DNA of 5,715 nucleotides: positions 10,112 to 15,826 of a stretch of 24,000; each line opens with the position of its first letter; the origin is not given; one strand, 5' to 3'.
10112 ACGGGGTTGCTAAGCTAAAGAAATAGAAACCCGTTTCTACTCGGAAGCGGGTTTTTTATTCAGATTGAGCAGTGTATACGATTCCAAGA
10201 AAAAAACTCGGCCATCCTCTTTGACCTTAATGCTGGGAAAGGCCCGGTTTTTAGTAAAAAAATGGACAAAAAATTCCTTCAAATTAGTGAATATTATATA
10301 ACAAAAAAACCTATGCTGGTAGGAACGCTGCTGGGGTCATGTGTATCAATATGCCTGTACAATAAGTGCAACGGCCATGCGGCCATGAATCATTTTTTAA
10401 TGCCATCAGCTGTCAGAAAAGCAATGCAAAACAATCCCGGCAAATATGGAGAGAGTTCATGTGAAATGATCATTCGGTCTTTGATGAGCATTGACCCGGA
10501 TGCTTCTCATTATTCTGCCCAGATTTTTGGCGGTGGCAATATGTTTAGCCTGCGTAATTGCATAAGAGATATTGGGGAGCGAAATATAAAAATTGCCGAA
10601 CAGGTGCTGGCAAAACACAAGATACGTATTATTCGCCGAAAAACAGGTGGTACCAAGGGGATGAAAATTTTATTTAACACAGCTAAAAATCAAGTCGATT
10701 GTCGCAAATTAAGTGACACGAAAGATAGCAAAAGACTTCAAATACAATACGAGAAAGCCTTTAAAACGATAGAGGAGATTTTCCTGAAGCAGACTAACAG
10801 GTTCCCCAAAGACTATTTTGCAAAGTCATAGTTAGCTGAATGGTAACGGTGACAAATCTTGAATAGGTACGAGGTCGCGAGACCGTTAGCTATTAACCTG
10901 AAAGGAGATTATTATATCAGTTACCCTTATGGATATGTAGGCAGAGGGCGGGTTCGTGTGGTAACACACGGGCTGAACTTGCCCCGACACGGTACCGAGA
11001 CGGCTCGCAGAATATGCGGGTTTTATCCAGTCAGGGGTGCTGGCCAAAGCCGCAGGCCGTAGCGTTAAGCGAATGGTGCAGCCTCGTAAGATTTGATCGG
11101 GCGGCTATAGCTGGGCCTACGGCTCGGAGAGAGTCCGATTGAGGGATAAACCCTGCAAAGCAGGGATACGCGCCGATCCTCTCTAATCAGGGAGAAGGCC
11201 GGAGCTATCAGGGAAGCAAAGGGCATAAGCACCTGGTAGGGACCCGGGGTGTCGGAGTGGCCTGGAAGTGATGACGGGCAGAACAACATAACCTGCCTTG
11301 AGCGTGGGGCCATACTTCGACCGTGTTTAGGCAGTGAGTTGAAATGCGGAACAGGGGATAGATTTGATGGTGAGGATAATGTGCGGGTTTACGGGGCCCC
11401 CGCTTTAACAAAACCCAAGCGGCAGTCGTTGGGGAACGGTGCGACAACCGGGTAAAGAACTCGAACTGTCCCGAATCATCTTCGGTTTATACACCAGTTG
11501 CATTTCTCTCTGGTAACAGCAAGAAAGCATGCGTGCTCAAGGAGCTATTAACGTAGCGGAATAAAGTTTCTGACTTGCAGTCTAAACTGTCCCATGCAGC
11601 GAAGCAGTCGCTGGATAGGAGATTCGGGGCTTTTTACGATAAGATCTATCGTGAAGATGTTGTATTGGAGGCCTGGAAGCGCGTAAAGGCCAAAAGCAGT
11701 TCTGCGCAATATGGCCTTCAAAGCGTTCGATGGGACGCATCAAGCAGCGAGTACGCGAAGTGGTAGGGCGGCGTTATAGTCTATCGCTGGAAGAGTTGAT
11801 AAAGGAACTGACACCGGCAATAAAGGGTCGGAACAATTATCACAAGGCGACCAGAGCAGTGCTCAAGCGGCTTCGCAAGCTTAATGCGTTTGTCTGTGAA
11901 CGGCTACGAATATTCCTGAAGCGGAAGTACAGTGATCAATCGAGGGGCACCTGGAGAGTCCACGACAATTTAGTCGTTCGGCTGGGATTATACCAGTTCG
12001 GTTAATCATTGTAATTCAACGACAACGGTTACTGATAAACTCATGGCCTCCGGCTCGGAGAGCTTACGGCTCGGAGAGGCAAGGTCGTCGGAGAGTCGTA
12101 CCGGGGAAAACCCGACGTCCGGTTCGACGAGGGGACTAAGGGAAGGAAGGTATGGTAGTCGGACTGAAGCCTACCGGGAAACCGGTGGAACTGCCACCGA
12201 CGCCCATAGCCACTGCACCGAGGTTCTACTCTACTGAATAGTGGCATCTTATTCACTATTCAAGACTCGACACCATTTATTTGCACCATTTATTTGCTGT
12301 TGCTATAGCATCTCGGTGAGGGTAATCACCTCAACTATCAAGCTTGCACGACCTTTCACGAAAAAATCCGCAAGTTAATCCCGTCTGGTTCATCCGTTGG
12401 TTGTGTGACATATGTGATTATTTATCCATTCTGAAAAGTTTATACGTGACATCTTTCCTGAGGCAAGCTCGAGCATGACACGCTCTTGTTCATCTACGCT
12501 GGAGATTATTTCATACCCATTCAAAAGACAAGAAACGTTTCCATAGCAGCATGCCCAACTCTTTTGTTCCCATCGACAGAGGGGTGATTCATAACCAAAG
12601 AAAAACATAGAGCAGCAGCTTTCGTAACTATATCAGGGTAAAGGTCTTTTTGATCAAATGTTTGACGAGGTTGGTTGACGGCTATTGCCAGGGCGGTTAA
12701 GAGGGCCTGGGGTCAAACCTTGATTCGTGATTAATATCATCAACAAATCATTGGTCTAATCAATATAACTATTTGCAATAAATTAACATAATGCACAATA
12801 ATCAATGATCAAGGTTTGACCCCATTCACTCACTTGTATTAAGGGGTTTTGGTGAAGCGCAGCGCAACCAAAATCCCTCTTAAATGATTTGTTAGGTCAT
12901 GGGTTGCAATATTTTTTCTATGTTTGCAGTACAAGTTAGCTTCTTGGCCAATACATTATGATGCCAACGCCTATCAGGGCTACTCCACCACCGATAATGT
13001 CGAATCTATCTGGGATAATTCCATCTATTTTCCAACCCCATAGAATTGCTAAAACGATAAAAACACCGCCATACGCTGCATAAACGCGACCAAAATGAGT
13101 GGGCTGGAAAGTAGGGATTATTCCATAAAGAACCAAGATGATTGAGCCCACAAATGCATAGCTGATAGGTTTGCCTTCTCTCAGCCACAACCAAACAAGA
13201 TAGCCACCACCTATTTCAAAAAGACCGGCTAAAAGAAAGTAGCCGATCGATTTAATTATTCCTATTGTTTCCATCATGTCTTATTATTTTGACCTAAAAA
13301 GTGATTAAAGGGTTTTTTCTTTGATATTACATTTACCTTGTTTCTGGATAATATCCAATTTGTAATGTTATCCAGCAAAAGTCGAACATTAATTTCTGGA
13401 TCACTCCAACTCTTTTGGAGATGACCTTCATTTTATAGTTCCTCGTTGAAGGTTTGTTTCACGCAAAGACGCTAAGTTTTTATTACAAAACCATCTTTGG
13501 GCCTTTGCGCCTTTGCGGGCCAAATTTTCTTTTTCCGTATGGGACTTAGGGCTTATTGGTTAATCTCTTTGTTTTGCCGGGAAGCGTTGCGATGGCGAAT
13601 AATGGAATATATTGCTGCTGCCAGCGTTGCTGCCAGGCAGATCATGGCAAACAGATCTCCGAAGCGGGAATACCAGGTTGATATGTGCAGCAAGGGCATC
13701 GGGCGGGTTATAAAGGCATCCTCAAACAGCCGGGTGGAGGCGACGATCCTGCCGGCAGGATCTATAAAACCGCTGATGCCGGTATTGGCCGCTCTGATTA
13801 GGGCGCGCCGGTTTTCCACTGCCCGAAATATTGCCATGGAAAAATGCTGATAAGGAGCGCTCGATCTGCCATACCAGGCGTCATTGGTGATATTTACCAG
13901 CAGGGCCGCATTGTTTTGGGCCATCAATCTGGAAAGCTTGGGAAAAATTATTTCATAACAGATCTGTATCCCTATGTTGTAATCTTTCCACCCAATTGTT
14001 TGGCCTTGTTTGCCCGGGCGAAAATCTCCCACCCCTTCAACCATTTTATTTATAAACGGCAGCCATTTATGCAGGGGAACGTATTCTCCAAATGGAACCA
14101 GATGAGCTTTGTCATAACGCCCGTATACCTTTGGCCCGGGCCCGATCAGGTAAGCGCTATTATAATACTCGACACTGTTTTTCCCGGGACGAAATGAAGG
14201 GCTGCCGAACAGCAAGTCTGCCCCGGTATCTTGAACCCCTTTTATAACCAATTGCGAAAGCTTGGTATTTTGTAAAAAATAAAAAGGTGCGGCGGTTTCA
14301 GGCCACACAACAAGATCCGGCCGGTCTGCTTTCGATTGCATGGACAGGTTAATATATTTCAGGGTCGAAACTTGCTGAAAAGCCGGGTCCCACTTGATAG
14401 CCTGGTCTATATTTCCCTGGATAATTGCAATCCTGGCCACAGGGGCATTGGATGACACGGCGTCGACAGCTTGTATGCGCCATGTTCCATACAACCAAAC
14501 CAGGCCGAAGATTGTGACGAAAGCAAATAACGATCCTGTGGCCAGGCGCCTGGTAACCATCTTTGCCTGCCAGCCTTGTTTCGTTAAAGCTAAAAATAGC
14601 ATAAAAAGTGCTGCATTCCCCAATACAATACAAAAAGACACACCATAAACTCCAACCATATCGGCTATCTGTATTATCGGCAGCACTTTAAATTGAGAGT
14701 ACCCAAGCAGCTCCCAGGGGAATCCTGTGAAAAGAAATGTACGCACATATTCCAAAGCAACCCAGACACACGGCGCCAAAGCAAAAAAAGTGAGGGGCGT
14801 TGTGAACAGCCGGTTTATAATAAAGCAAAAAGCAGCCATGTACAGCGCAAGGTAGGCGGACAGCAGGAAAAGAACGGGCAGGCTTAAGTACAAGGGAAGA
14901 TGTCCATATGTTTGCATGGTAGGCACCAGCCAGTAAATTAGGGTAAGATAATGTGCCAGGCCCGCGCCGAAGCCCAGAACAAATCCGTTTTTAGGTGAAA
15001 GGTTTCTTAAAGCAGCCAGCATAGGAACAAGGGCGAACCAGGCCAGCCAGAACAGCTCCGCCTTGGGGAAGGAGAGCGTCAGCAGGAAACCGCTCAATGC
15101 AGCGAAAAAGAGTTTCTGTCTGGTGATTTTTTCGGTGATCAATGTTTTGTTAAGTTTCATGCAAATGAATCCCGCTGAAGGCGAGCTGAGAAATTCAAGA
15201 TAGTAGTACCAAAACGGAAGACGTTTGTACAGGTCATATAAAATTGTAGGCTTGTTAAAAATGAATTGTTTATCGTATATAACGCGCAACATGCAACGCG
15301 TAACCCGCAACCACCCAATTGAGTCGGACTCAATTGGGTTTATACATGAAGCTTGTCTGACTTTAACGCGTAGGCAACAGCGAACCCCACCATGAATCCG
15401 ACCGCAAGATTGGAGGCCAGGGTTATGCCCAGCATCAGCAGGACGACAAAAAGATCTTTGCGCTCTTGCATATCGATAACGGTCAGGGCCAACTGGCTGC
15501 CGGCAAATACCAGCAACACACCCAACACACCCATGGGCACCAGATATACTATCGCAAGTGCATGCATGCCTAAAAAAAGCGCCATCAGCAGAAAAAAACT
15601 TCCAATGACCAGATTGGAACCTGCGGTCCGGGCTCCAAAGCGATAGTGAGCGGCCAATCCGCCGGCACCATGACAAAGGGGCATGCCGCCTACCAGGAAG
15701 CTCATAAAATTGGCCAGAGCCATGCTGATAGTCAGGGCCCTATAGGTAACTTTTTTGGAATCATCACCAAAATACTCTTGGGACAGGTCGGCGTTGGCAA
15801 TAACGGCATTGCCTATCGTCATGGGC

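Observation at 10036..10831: c-di-GMP-I riboswitch driving a stand-alone CheD-like deamidase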

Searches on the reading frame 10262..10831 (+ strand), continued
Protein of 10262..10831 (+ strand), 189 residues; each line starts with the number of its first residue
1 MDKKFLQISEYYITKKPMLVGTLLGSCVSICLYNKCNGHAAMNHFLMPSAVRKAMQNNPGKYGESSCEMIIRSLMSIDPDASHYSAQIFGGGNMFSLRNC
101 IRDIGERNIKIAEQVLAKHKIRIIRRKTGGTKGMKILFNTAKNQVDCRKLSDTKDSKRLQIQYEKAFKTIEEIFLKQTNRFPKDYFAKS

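Call 81: find_encoding_contigs(protein=P0130, flank=8000, max_places=6)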
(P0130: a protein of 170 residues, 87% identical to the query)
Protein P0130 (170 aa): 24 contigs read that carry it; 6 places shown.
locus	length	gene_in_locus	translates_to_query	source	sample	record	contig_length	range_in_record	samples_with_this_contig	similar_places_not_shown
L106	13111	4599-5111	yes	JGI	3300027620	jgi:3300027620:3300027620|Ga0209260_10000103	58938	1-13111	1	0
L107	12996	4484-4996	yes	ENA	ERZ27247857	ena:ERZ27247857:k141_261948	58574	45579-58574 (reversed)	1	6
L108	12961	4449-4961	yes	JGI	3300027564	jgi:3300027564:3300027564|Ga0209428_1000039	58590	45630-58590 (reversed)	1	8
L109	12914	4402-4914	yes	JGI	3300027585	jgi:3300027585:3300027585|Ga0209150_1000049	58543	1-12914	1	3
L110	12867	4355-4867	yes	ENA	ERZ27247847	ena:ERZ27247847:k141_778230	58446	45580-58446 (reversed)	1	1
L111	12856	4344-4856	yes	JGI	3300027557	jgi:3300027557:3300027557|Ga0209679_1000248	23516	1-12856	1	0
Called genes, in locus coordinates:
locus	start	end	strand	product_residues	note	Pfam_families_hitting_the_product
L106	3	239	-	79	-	?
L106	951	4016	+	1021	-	PF20973:VUPS, PF08447:PAS_3, PF00989:PAS, PF08447:PAS_3, PF08448:PAS_4 (weak), PF00512:HisKA, PF02518:HATPase_c, PF00072:Response_reg, +1 more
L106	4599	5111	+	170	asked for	PF01584:CheW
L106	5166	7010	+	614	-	PF12729:4HB_MCP_1, PF00015:MCPsignal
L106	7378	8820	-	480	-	PF00072:Response_reg, PF13188:PAS_8 (faint), PF07730:HisKA_3, PF02518:HATPase_c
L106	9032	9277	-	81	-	-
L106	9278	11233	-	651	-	PF03190:Thioredox_DsbH, PF13098:Thioredoxin_2 (weak), PF13899:Thioredoxin_7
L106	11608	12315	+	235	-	-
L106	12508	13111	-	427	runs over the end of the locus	PF07992:Pyr_redox_2, PF13738:Pyr_redox_3, PF00070:Pyr_redox, PF02852:Pyr_redox_dim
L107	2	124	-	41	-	?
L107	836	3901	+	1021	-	PF20973:VUPS, PF08447:PAS_3, PF00989:PAS, PF08447:PAS_3, PF08448:PAS_4 (weak), PF00512:HisKA, PF02518:HATPase_c, PF00072:Response_reg, +1 more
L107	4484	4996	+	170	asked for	PF01584:CheW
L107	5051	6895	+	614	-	PF12729:4HB_MCP_1, PF00015:MCPsignal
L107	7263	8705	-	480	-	PF00072:Response_reg, PF13188:PAS_8 (faint), PF07730:HisKA_3, PF02518:HATPase_c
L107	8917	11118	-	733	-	PF03190:Thioredox_DsbH, PF13098:Thioredoxin_2 (weak), PF13899:Thioredoxin_7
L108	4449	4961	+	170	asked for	PF01584:CheW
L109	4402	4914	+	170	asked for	PF01584:CheW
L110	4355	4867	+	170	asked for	PF01584:CheW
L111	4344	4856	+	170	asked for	PF01584:CheW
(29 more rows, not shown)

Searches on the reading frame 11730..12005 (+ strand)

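Call 5: search_protein_families(library=pfam, proteins=[window:11730-12005:+], max_evalue=0.01)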
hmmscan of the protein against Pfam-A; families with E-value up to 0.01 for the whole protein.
window:11730-12005:+ (91 aa): 1 family
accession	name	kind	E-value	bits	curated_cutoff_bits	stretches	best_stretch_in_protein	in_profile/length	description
PF08388.16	GIIM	-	2.7e-10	40.5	23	1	3-73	3-73/80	Group II intron, maturase-specific domain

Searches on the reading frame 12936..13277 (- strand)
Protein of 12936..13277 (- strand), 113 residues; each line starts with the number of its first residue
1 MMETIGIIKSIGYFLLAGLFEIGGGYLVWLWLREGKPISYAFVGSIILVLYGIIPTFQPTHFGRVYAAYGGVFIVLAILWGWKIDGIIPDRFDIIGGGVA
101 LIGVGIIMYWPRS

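Call 5: search_protein_families(library=pfam, proteins=[window:12936-13277:-], max_evalue=0.01)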
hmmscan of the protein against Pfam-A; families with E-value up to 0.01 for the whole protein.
window:12936-13277:- (113 aa): 1 family
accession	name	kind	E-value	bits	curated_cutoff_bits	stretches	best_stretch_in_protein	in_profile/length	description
PF02694.21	UPF0060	-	3.7e-43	146.6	24.9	1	7-112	1-106/107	Uncharacterised BCR, YnfA/UPF0060 family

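Call 58: search_protein_families(library=ncbifam, proteins=[window:12936-13277:-], max_evalue=0.001)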
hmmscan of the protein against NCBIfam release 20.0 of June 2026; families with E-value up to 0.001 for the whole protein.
window:12936-13277:- (113 aa): 1 family
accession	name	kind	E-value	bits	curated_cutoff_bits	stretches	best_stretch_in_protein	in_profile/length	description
NF002586.0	PRK02237.1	equivalog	2e-42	143.7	114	1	7-112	3-108/109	YnfA family protein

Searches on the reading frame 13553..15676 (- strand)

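Call 5: search_protein_families(library=pfam, proteins=[window:13553-15676:-], max_evalue=0.01)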
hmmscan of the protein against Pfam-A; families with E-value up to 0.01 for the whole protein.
window:13553-15676:- (707 aa): 2 families
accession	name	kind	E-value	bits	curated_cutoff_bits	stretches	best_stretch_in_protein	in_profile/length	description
PF20154.4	LNT_N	-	1.2e-40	139.8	27.1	1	195-356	1-159/159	Apolipoprotein N-acyltransferase N-terminal domain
PF00795.27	CN_hydrolase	-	3.5e-32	112.2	23.2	1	415-659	1-245/256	Carbon-nitrogen hydrolase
